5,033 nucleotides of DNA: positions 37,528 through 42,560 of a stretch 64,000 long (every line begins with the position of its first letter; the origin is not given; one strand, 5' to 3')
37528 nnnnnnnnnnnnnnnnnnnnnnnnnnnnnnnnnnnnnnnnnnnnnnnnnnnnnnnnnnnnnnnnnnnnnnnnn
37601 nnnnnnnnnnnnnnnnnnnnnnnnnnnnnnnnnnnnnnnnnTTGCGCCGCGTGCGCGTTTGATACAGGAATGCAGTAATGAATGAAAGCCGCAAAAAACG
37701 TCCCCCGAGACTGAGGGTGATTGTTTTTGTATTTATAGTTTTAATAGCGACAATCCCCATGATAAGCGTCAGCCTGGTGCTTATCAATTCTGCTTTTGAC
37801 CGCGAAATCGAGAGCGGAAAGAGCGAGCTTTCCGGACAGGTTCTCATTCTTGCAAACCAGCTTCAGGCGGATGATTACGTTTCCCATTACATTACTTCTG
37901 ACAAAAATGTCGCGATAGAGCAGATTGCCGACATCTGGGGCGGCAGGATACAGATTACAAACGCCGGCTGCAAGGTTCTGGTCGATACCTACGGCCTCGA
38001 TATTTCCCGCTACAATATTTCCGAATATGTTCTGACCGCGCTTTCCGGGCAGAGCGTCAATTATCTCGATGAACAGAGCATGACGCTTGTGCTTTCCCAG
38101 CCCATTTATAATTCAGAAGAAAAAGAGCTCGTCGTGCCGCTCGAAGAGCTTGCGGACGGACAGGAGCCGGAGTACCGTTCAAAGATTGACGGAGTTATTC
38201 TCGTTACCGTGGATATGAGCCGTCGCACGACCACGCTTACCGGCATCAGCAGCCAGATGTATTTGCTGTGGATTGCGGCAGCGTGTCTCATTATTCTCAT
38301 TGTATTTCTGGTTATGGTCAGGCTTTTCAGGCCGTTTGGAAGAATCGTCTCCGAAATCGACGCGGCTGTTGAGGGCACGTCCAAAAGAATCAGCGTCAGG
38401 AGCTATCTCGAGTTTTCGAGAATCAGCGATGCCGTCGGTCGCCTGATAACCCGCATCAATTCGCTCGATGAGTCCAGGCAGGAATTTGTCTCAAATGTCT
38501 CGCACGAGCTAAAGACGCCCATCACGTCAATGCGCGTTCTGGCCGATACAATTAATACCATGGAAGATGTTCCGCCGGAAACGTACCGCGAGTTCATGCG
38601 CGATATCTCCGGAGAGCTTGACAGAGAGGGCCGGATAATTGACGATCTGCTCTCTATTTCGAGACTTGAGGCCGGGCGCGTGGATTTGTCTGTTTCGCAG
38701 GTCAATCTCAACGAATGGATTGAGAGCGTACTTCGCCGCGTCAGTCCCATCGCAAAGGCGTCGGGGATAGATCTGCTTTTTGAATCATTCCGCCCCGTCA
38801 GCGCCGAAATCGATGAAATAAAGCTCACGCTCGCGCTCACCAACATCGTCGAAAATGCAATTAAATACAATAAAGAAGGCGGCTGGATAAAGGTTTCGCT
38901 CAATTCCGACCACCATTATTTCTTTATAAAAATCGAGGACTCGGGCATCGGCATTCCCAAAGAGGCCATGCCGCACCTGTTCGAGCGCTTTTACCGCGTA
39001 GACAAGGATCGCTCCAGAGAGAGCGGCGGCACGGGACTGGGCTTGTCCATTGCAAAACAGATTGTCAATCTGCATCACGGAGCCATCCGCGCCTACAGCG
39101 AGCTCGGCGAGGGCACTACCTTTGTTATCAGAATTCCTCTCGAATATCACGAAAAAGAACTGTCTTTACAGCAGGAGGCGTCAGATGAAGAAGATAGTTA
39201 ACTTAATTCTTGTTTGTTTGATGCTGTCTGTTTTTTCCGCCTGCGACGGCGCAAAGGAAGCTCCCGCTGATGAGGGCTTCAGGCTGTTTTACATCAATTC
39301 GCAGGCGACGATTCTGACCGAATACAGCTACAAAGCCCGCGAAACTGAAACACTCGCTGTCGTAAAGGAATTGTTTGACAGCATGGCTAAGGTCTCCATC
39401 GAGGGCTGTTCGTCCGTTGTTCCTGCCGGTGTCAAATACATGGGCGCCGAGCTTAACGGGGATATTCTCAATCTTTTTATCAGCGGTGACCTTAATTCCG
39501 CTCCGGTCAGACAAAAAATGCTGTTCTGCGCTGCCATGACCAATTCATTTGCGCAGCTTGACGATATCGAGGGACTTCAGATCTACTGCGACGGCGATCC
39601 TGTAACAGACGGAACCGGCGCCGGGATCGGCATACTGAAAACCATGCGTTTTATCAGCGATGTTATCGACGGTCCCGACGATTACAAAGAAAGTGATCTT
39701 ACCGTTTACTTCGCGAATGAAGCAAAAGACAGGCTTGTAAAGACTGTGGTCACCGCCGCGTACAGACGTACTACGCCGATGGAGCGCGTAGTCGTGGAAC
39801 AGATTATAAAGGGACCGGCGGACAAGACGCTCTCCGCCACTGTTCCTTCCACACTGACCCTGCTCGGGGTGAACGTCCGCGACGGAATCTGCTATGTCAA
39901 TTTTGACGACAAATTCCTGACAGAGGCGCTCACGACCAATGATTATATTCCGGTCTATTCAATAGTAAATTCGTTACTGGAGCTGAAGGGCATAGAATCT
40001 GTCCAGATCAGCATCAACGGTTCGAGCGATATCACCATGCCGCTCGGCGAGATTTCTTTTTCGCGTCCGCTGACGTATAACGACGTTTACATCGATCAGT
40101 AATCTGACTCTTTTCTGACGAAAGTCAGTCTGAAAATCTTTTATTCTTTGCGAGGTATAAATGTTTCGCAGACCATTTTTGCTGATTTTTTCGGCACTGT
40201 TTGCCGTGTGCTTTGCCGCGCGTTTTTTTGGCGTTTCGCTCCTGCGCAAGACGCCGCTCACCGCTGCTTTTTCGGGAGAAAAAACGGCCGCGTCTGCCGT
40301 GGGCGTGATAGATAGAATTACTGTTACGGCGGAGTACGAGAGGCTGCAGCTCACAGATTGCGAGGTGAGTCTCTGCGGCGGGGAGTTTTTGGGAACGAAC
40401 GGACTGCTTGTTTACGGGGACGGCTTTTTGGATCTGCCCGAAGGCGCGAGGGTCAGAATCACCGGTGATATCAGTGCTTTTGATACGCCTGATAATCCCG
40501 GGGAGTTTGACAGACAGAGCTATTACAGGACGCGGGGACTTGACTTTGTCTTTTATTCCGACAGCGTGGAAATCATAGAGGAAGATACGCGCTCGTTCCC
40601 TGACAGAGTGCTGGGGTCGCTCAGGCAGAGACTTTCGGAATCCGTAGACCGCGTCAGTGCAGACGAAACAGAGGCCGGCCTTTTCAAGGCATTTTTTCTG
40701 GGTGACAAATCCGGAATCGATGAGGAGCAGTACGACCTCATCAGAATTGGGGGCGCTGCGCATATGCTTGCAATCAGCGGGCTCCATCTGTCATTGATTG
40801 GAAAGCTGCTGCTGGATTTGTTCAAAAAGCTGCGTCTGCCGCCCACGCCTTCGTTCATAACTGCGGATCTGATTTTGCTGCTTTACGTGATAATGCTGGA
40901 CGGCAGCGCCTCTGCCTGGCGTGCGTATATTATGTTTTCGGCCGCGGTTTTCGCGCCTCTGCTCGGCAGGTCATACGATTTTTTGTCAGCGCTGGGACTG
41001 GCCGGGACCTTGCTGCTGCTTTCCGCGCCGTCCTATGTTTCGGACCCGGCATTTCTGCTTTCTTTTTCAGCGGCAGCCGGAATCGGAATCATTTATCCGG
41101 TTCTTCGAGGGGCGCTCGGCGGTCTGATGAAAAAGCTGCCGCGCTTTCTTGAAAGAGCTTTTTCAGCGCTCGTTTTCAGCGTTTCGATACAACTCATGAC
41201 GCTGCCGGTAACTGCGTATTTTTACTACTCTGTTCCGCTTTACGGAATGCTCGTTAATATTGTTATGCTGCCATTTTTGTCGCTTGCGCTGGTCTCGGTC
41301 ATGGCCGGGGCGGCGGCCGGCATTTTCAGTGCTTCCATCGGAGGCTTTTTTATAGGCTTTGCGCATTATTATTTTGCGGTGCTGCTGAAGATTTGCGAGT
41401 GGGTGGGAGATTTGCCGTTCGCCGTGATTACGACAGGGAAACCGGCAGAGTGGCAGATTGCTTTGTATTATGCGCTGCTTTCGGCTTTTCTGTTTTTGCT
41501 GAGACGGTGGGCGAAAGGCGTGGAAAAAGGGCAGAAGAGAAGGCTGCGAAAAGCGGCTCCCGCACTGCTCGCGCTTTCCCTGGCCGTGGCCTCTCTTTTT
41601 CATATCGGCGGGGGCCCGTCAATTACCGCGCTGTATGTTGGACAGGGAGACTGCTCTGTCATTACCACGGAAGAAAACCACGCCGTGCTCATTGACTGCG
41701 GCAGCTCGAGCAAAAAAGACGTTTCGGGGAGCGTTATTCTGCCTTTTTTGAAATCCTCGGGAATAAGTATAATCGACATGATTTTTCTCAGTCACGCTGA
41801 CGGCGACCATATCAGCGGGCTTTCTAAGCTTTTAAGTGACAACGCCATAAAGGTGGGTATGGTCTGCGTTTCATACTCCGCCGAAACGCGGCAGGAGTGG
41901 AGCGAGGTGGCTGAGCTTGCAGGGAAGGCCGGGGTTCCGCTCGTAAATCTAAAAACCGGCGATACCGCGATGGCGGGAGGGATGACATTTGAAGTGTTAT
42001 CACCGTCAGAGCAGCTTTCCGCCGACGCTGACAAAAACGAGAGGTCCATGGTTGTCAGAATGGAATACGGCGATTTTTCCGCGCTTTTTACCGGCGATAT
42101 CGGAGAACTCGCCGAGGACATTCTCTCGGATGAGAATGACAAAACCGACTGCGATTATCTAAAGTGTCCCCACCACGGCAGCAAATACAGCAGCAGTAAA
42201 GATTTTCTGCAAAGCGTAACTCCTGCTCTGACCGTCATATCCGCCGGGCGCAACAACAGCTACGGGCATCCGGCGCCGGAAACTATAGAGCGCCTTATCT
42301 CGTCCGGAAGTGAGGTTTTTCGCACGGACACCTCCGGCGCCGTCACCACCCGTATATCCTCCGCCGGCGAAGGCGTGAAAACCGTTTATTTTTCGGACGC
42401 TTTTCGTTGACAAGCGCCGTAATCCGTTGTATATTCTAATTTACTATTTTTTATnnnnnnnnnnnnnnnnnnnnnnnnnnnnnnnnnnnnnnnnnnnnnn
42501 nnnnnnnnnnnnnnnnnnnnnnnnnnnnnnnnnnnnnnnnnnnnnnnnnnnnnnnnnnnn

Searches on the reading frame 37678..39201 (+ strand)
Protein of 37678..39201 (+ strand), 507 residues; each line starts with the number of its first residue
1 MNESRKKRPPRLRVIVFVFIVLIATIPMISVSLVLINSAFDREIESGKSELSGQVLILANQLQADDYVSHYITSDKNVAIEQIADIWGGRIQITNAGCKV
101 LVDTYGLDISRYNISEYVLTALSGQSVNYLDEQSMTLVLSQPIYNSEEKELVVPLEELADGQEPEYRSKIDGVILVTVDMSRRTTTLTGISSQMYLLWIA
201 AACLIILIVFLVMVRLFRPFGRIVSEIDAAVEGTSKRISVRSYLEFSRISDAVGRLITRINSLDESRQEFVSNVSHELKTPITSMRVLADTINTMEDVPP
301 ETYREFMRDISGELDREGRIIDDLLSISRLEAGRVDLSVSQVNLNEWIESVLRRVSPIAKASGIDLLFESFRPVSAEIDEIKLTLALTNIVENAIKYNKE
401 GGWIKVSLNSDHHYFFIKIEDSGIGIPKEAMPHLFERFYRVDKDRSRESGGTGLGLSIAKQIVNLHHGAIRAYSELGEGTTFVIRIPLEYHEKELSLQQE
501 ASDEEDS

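Call 41: search_protein_families(library=pfam, proteins=[window:37678-39201:+], max_evalue=0.00001)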
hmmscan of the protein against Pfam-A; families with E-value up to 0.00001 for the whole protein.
window:37678-39201:+ (507 aa): 2 families
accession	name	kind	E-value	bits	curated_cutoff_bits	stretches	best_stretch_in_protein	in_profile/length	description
PF02518.31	HATPase_c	-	1.9e-31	109.2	26.4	1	379-489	2-110/111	Histidine kinase-, DNA gyrase B-, and HSP90-like ATPase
PF00512.31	HisKA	-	7.6e-15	55.1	26.9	1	266-333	1-66/66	His Kinase A (phospho-acceptor) domain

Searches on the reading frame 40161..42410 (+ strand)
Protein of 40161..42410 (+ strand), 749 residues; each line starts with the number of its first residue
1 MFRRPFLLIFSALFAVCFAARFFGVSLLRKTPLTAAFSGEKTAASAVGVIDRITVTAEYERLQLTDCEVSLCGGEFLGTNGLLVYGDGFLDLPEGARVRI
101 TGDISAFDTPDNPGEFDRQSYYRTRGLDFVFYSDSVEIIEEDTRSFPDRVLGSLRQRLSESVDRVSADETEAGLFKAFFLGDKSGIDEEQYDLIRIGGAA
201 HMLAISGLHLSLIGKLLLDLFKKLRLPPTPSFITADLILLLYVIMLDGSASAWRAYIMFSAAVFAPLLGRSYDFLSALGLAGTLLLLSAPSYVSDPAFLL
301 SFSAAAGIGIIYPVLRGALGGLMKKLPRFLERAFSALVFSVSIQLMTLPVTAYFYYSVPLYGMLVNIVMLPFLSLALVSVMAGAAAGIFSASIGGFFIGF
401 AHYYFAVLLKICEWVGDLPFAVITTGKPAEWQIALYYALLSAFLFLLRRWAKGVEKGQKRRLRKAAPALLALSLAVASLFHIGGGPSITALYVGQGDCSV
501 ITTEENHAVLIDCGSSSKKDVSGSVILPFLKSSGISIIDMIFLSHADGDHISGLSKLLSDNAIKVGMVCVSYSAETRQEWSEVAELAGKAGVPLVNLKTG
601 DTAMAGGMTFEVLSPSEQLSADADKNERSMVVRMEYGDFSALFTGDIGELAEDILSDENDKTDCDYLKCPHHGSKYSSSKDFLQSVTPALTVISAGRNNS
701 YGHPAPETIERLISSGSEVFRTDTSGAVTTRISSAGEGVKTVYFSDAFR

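Call 41: search_protein_families(library=pfam, proteins=[window:40161-42410:+], max_evalue=0.00001)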
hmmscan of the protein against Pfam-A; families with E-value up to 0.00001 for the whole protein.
window:40161-42410:+ (749 aa): 4 families
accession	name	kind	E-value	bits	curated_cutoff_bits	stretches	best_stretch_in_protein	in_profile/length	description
PF03772.21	Competence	-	5e-51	174.1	23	1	179-449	2-269/270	Competence protein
PF00753.33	Lactamase_B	-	2.8e-13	50.7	22.7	1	492-695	2-194/196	Metallo-beta-lactamase superfamily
PF13567.11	DUF4131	-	6.7e-12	45.9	31.6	1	3-138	28-164/165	Domain of unknown function (DUF4131)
PF12706.13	Lactamase_B_2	-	5.6e-10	39.6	27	1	508-655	2-151/200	Beta-lactamase superfamily domain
